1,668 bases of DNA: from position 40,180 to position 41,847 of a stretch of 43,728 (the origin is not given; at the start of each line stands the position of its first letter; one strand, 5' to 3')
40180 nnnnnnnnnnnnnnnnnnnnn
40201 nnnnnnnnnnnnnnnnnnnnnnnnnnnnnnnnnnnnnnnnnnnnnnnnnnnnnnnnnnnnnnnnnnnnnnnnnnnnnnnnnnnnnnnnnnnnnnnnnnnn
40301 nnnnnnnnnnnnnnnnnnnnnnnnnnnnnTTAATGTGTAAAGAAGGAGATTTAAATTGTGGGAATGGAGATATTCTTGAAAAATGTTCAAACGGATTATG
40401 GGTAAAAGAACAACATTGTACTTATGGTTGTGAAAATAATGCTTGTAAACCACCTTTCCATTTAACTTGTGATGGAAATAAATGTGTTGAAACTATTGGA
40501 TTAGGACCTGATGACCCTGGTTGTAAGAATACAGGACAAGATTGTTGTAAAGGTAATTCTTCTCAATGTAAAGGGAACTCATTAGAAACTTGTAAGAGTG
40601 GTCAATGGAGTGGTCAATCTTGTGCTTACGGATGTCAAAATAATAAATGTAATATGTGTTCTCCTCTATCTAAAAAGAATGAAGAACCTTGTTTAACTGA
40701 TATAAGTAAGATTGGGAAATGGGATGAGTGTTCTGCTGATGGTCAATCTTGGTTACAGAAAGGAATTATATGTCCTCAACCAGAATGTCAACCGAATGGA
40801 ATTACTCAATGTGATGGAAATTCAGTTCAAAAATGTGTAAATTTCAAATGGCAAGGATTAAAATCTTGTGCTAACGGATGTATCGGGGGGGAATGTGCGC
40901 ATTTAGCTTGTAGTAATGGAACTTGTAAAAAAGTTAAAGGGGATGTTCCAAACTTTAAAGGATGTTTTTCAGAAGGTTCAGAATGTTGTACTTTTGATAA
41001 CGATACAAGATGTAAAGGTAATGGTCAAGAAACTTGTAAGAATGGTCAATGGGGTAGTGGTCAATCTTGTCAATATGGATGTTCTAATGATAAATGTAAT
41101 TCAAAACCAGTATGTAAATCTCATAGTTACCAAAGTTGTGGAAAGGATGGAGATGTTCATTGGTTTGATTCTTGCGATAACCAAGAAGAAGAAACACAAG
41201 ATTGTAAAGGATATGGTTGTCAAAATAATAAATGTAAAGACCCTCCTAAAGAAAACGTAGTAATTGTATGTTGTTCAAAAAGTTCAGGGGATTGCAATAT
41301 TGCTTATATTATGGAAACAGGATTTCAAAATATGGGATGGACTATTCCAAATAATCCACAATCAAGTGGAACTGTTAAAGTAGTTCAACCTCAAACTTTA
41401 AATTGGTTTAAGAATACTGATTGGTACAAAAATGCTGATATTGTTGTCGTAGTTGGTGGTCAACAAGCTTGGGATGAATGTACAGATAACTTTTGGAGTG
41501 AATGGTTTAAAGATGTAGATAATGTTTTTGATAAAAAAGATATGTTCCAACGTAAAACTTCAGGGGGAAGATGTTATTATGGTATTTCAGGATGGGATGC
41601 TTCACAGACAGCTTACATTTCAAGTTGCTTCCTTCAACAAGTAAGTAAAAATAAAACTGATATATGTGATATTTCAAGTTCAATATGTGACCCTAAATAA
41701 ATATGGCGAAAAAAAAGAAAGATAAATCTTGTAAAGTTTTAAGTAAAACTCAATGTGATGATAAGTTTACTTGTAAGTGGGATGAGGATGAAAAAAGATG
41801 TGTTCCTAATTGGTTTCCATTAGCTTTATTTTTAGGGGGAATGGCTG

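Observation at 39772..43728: Two adjacent giant Cys-rich mosaic surface proteins built from several repeat types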

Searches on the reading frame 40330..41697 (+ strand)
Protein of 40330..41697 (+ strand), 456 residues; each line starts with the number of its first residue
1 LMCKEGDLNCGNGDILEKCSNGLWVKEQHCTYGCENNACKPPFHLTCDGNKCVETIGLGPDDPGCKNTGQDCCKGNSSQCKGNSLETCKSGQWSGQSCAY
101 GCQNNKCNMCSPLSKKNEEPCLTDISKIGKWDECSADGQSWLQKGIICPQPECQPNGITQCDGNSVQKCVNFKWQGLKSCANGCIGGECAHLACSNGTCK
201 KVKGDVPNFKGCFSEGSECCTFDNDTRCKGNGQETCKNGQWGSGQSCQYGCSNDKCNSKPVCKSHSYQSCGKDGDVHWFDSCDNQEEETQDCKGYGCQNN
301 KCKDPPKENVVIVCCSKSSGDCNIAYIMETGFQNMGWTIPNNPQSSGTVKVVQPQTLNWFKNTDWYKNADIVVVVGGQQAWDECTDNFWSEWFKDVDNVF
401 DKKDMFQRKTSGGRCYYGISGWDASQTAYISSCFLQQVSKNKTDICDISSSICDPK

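Call 23: find_related_loci(query=window:40330-41697:+, collection=viral_contigs, flank=10000)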
Query window:40330-41697:+ (456 aa) in viral_contigs; peptide patterns used: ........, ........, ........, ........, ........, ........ (x = any residue, [..] = any of these).
No stretch of DNA in the collection matches any of the patterns.

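Call 28: find_homologous_proteins(query=window:40333-41697:+)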
Query window:40333-41697:+ (455 aa): 1 proteins with E <= 0.001 among 693 candidates.
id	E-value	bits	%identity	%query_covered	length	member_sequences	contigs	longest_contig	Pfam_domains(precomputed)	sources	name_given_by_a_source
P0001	0.0e+0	1079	100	100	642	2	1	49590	-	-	-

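Call 37: search_protein_representatives(protein=window:40333-41697:+)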
Query: 455 residues. Proteins with E-value up to 0.001 (for the whole library): 69; up to 1e-10: 16; up to 1e-30: 1. The best 69 are listed.
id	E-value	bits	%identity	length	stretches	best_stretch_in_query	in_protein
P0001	0.0e+00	1078.9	100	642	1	1-455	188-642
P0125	8.3e-28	113.8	43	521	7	218-260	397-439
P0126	1.4e-23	99.8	40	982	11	257-303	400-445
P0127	4.3e-20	88.3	39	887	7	2-47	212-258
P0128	4.4e-20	88.3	41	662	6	260-295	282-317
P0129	2.3e-16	76.0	45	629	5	245-308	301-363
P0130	3.4e-15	72.2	42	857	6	244-304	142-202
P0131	5.3e-15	71.5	42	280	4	249-304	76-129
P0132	1.4e-14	70.1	42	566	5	247-314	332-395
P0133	3.1e-14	69.0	43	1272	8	2-38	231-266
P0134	3.4e-14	68.9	43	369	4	244-302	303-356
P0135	1.5e-12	63.4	42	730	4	249-306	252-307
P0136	2.1e-12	63.0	43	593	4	215-262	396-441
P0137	3.3e-12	62.3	45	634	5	76-114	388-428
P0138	6.7e-12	61.3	43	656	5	250-295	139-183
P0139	1.5e-11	60.1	40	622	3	245-303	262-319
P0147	1.8e-07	46.7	37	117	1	359-437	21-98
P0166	2.1e-05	39.9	40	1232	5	219-305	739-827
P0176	8.2e-05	37.9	31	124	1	368-454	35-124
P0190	6.1e-04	35.0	37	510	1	366-433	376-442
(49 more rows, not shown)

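Call 41: find_encoding_contigs(protein=P0190, flank=10000, max_places=3)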
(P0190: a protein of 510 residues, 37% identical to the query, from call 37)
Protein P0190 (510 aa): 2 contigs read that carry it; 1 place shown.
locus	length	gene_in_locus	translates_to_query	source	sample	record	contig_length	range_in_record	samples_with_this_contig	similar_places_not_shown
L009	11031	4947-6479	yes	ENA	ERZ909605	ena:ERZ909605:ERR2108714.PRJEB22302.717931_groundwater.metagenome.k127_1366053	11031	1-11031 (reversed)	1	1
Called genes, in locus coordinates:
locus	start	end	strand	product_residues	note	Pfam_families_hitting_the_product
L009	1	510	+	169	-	?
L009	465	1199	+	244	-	PF00483:NTP_transferase, PF12804:NTP_transf_3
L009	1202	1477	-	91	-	-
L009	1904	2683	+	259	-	PF08282:Hydrolase_3 (weak), PF03332:PMM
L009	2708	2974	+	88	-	-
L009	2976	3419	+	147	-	PF01391:Collagen (weak)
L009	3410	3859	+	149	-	-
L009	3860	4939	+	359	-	-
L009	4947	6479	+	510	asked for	-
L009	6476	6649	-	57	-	-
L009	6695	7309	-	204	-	-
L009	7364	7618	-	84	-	-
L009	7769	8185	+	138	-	-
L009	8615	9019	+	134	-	-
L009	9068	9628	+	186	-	-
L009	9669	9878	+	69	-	-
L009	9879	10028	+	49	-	-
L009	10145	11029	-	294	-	?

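Call 63: search_protein_families(library=pfam, alignment_id=A6, max_evalue=0.001)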
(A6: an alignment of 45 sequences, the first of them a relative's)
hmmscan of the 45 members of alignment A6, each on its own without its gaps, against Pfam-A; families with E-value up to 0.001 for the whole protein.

A. member 1, P0125 (521 aa): 0 families

B. families by the number of members that match (of 45 scanned): 43 families (the first 25 are shown)
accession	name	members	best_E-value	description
PF13620.12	CarboxypepD_reg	3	8.3e-09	Carboxypeptidase regulatory-like domain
PF13385.13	Laminin_G_3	2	5.7e-20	Concanavalin A-like lectin/glucanases superfamily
PF08308.17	PEGA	2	1.5e-15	PEGA domain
PF10102.14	DUF2341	2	7.4e-15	Domain of unknown function (DUF2341)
PF18911.6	PKD_4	2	6.3e-10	PKD domain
PF07676.18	PD40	1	2.1e-38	WD40-like Beta Propeller Repeat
PF13517.12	FG-GAP_3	1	2.2e-25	FG-GAP-like repeat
PF24517.2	CBM96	1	2.4e-18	Carbohydrate-binding module family 96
PF01391.23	Collagen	1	1.9e-14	Collagen triple helix repeat (20 copies)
PF01364.23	Peptidase_C25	1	1.4e-13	Peptidase family C25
PF07705.17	CARDB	1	4.1e-12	CARDB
PF00930.27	DPPIV_N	1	5.5e-12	Dipeptidyl peptidase IV (DPP IV) N-terminal region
PF06028.17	DUF915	1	2.2e-11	Alpha/beta hydrolase of unknown function (DUF915)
PF07603.17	Lcl_C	1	2.4e-11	Lcl C-terminal domain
PF13229.12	Beta_helix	1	5.9e-11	Right handed beta helix region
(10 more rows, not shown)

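Call 110: find_encoding_contigs(protein=P0176, flank=10000, max_places=3)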
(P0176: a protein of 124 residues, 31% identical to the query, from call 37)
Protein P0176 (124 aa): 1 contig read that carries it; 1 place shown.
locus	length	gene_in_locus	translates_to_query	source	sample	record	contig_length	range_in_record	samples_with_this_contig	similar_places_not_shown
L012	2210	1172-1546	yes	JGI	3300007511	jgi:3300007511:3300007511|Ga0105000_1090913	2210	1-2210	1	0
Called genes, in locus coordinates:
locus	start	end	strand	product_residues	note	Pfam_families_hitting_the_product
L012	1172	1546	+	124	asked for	-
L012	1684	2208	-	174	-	?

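Call 111: find_encoding_contigs(protein=P0147, flank=10000, max_places=3)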
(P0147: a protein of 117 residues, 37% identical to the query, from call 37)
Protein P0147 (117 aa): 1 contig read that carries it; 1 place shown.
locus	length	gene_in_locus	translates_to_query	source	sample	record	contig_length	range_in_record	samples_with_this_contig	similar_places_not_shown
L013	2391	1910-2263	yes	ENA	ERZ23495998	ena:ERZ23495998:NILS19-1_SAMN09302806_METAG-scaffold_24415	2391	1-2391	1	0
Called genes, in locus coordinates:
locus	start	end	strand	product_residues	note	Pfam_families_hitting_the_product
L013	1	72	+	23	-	?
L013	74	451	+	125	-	-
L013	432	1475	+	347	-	-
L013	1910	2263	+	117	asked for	-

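Call 116: list_cluster_members(proteins=[P0125, P0126, P0127, P0128, P0129, P0131, P0134, P0137, P0139, P0166])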
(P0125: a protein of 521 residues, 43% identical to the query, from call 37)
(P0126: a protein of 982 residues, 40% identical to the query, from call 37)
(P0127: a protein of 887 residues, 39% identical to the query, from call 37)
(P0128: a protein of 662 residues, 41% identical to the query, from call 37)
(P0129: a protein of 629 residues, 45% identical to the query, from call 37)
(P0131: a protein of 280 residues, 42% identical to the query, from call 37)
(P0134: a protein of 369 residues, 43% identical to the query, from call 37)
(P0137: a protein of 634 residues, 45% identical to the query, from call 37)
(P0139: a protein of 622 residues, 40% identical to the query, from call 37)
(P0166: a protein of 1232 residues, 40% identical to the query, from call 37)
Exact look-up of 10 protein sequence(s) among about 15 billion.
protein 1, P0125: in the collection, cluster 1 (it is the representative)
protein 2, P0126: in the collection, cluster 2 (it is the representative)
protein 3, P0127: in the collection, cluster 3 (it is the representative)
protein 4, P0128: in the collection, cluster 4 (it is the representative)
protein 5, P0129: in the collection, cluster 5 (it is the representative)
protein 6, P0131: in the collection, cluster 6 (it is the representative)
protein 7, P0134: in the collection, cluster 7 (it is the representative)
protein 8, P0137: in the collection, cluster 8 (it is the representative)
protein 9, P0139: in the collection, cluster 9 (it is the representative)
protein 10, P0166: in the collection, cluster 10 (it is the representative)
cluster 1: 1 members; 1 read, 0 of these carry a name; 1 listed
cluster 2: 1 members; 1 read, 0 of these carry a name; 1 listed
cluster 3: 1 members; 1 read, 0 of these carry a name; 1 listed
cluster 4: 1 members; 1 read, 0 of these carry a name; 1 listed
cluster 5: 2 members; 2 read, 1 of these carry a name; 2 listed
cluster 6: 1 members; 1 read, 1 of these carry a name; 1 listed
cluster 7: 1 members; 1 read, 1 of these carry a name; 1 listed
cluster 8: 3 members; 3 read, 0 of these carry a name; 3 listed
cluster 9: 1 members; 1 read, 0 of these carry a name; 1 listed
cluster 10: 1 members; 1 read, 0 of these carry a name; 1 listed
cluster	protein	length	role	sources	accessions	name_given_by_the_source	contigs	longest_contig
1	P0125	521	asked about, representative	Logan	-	-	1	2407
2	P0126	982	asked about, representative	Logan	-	-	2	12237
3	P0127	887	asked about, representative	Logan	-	-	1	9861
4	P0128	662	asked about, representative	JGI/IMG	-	-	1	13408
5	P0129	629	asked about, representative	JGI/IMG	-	hypothetical protein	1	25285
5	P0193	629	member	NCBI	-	-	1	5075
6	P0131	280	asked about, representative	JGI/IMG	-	hypothetical protein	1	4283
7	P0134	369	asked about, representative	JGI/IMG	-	hypothetical protein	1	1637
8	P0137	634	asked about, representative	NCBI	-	-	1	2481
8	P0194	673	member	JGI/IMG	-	-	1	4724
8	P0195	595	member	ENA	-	-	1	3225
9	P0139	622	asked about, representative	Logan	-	-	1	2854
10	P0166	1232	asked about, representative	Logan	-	-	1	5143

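Call 117: find_encoding_contigs(protein=P0129, flank=10000, max_places=2)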
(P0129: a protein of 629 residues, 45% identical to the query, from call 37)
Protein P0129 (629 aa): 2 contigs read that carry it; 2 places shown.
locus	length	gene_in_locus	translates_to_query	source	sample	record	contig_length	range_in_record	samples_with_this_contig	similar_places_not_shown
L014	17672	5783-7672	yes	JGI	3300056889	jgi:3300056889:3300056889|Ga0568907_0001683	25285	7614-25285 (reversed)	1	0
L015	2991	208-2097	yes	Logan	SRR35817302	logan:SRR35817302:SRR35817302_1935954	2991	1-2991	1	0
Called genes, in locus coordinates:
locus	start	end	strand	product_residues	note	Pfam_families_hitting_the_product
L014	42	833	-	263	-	PF01048:PNP_UDP_1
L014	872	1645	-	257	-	-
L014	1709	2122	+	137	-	PF01894:YjbQ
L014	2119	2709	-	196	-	PF00702:Hydrolase, PF13419:HAD_2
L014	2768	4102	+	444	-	PF13520:AA_permease_2, PF00324:AA_permease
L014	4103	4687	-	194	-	PF00596:Aldolase_II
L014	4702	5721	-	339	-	PF08240:ADH_N, PF00107:ADH_zinc_N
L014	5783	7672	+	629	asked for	PF07705:CARDB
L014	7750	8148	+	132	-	-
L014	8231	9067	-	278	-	PF01791:DeoC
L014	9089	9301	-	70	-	-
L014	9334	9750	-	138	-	-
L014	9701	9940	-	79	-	-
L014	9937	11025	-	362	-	PF01008:IF-2B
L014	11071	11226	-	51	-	-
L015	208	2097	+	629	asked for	PF07705:CARDB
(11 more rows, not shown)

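Call 118: find_encoding_contigs(protein=P0127, flank=10000, max_places=2)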
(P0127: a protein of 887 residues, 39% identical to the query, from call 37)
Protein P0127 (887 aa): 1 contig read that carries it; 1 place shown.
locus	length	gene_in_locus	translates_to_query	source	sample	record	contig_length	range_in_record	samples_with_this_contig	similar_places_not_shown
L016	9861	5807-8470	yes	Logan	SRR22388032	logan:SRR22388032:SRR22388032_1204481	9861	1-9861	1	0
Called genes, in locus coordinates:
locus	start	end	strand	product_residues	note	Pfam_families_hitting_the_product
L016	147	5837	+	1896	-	PF08309:LVIVD (faint), PF09826:Beta_propel (faint), PF17963:Big_9 (faint), PF05345:He_PIG (weak)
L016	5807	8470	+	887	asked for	-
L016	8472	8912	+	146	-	-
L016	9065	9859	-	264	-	?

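Call 119: find_encoding_contigs(protein=P0126, flank=10000, max_places=2)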
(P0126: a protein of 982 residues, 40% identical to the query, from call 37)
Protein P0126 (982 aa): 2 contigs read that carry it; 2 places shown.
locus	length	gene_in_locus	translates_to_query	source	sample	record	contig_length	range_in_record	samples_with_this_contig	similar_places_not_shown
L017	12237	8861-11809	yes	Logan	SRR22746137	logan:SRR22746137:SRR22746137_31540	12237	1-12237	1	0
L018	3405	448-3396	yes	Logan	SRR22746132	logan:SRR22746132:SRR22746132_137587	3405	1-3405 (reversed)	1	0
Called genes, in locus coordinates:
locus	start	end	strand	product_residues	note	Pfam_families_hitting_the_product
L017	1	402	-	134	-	?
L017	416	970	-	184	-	PF01025:GrpE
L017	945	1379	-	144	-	-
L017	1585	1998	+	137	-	-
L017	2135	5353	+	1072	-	PF01835:MG2 (faint)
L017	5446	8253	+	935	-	PF11614:FixG_C (faint), PF22067:Cep192_D3 (faint)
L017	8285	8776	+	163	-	-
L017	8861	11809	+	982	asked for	-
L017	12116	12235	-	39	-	?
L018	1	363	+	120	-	?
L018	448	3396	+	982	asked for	-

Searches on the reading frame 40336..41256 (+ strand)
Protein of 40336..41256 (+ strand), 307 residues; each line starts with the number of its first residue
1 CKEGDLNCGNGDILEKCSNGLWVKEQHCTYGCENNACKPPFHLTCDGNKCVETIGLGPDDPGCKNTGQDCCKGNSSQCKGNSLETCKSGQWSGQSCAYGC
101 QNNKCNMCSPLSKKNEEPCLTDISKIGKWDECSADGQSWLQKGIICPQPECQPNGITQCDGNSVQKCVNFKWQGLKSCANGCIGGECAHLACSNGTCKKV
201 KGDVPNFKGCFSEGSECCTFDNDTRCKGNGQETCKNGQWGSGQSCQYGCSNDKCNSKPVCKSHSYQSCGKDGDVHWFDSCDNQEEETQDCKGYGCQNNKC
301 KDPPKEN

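Call 88: predict_structure(alignment_id=A8)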
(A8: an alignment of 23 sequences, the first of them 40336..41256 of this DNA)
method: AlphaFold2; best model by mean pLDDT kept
length: 307 residues; sequences in the alignment: 23
mean_pLDDT: 76.8   pTM: 0.36
mean pLDDT of the five models: 76.8, 73.1, 72.1, 70.8, 70.7
residues with pLDDT >= 90: 120; 70-90: 90; 50-70: 49; < 50: 48
segments of 3 or more residues with pLDDT < 50: 42-46, 48-68, 115-121, 134-141
pLDDT, mean of each block of 10 residues (from residue 1): 95 96 94 88 42 39 46 87 88 88 79 49 50 49 53 75 78 72 68 74 59 77 91 87 93 93 96 96 95 95 89
secondary structure, 60 per line:
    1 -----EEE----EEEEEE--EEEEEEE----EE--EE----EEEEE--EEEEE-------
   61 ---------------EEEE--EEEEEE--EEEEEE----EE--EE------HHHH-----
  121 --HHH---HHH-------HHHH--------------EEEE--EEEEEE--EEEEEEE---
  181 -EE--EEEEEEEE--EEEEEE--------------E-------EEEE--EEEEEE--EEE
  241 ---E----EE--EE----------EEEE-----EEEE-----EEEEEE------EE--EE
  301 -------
elements in order: E6-8 E13-18 E21-27 E42-46 E49-53 E76-79 E82-87 E90-95 H112-115 H139-142 E157-160 E163-168 E171-177 E186-193 E196-201 E224-227 E230-235 E238-240 E265-268 E274-277 E283-288

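Call 90: fold_search(model_id=the predicted structure, library=pdb)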
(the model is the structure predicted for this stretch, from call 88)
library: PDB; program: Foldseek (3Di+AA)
matches with E <= 10: 154; with E <= 0.001: 0
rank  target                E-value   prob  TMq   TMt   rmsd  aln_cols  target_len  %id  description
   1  3tto_D                3.6e-01  0.08  0.10  0.04  29.9       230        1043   12  Crystal structure of Leuconostoc mesenteroides NRRL B-1299 N-terminally truncated dextransucrase DSR-E in triclinic fo (released 2012-01-25)
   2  7fik_h                3.6e-01  0.05  0.10  0.11  28.9       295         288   12  The cryo-EM structure of the CR subunit from X. laevis NPC (released 2022-11-09)
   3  8pra_A                6.2e-01  0.06  0.09  0.13  21.3       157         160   14  The structure of v13Bagel4 (released 2024-07-24)
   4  4n1b_B                7.7e-01  0.03  0.09  0.10  35.9       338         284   10  STRUCTURE OF KEAP1 KELCH DOMAIN WITH(1S,2R)-2-[(1S)-1-[(1-oxo-2,3-dihydro-1H-isoindol-2-Yl)methyl]-1,2,3,4-tetrahydroi (released 2014-02-19)
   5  8yt8_B                7.7e-01  0.02  0.08  0.09  26.2       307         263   12  Cryo-EM structure of the dystrophin glycoprotein complex (released 2024-12-11)
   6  9mgf_B                1.0e+00  0.04  0.08  0.07  22.6       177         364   12  beta-barrel assembly machine from Escherichia coli in a middle state of substrate assembly (released 2025-12-17)
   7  9dtg_B                1.1e+00  0.03  0.10  0.07  34.5       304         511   10  The cryo-EM structure of apo KBTBD4 (released 2024-11-27)
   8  9oz8_C                1.2e+00  0.04  0.08  0.05  20.0       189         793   10  Cryo-EM structure of chicken NEL dimer bound with one human NICOL. (released 2026-02-25)
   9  9cnx_B                1.2e+00  0.02  0.10  0.09  35.6       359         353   10  CryoEM structure of BAM in complex with the PTB1 closed-state inhibitor (in DDM detergent) (released 2024-12-25)
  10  3ttq                  1.3e+00  0.07  0.10  0.04  22.0       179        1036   12  Crystal structure of Leuconostoc mesenteroides NRRL B-1299 N-terminally truncated dextransucrase DSR-E in orthorhombic a (released 2012-01-25)
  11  8adg_B                1.3e+00  0.03  0.10  0.09  33.0       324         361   10  Cryo-EM structure of Darobactin 22 bound BAM complex (released 2023-01-11)
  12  3p1l                  1.4e+00  0.02  0.08  0.07  35.1       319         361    8  Crystal structure of Escherichia coli BamB, a lipoprotein component of the beta-barrel assembly machinery complex, nativ (released 2010-12-22)
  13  7tt2_B                1.5e+00  0.04  0.08  0.07  21.5       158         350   13  BamABCDE bound to substrate EspP class 3 (released 2022-03-30)
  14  6ttu_T                1.5e+00  0.04  0.09  0.07  29.7       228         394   10  Ubiquitin Ligation to substrate by a cullin-RING E3 ligase at 3.7A resolution: NEDD8-CUL1-RBX1 N98R-SKP1-monomeric b-T (released 2020-02-12)
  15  4uxg_I                1.5e+00  0.01  0.09  0.07  26.7       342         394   10  Crystal structure of the carboxy-terminal region of the bacteriophage T4 proximal long tail fibre protein gp34, R32 na (released 2015-09-30)
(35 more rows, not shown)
